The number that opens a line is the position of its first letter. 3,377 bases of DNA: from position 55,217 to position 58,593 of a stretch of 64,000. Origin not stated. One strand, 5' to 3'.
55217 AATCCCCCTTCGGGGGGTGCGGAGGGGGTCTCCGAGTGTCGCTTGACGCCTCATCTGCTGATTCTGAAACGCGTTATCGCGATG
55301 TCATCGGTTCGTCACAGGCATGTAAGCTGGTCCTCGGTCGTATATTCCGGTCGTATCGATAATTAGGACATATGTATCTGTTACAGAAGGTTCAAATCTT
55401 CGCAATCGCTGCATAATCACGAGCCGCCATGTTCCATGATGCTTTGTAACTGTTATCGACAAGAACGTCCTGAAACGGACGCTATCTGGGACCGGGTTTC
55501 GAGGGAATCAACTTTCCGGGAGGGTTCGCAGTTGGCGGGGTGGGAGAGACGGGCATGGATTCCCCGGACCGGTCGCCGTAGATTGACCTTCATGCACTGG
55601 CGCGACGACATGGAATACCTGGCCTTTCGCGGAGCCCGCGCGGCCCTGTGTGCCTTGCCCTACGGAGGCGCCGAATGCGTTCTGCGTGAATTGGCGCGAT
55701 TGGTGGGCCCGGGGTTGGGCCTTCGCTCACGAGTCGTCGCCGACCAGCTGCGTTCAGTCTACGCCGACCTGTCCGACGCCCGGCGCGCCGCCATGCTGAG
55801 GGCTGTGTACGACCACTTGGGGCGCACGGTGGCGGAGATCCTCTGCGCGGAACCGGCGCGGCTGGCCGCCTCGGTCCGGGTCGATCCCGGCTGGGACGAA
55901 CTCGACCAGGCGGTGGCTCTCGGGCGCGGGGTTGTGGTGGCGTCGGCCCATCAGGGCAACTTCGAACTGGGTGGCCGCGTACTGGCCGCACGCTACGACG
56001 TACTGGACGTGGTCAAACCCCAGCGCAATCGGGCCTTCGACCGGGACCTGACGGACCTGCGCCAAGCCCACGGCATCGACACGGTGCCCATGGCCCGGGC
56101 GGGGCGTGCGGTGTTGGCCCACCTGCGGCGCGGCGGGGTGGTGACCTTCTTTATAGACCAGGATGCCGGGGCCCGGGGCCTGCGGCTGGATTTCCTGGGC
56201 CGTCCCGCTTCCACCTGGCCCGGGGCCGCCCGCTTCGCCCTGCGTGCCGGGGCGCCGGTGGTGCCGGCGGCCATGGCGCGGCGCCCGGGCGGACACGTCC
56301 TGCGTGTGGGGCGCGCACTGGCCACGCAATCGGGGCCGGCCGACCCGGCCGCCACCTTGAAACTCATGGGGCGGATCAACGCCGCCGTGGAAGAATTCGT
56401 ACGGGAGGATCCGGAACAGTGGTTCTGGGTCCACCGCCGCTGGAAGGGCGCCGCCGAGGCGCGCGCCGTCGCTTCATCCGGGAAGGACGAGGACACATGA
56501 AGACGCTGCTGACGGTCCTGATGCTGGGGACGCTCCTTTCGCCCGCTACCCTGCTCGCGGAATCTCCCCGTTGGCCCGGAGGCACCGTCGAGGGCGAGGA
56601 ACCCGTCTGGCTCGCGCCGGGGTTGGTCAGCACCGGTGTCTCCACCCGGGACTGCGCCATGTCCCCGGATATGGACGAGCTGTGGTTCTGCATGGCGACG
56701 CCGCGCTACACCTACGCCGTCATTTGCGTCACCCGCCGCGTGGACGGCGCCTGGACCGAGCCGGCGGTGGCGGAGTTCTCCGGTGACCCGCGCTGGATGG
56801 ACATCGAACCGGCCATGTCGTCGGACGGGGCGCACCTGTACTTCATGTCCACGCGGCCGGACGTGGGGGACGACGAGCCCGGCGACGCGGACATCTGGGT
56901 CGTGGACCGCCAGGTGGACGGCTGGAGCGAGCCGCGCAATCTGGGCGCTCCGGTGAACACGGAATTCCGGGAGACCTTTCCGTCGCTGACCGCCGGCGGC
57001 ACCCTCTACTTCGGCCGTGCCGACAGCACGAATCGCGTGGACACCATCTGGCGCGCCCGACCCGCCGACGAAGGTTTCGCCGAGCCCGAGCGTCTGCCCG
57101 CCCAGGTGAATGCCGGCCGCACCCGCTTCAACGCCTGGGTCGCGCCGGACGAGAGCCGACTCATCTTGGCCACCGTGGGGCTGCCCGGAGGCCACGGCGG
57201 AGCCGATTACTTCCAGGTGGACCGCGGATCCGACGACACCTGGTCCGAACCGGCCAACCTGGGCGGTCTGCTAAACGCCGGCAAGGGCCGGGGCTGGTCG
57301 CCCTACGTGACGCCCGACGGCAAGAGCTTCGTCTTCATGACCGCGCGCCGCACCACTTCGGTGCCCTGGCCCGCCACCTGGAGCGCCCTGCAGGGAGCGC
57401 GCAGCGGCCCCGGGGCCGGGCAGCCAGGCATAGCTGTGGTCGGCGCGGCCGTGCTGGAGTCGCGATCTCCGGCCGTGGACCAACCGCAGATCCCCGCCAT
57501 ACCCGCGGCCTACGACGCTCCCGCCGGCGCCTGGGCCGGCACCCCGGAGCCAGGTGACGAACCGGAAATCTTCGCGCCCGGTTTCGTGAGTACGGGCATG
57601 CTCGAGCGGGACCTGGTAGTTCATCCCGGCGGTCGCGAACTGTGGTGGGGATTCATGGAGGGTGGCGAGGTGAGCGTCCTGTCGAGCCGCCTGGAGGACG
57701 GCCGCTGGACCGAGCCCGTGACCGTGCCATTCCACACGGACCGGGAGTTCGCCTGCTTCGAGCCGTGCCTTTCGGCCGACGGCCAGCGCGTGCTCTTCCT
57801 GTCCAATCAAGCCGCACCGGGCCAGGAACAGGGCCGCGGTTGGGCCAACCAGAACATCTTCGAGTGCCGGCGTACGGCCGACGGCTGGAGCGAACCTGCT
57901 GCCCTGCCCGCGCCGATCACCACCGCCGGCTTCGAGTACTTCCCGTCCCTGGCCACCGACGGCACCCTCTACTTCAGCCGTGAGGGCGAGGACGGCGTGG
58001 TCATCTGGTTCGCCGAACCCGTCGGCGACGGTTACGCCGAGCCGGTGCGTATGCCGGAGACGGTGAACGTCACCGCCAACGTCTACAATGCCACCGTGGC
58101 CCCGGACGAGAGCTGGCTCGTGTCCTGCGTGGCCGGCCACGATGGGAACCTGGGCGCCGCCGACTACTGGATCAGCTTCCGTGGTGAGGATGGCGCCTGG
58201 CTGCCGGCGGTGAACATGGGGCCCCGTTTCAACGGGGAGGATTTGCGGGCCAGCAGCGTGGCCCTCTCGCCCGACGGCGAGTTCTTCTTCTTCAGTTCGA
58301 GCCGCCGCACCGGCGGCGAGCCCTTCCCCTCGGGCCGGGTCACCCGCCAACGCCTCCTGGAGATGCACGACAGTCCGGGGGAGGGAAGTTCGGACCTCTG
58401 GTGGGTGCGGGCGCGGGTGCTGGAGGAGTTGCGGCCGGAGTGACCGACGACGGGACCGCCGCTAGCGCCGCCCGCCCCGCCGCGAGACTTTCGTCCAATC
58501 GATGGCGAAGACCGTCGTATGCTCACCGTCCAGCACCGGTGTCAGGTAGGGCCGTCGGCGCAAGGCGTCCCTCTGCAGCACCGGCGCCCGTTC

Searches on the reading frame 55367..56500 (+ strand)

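Call 21: search_protein_families(library=pfam, proteins=[window:55367-56500:+], max_evalue=0.0001)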
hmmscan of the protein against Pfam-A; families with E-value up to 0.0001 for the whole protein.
window:55367-56500:+ (377 aa): 1 family
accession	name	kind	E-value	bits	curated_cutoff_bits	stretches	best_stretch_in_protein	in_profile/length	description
PF03279.18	Lip_A_acyltrans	-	4.9e-42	144.6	22.3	1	91-360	23-294/295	Bacterial lipid A biosynthesis acyltransferase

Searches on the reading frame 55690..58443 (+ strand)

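Call 21: search_protein_families(library=pfam, proteins=[window:55690-58443:+], max_evalue=0.0001)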
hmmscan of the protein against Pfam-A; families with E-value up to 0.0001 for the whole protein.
window:55690-58443:+ (917 aa): 1 family
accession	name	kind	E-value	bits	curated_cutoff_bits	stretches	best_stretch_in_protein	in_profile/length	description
PF07676.18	PD40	-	1.2e-14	54.3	20.9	0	370-404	10-38/38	WD40-like Beta Propeller Repeat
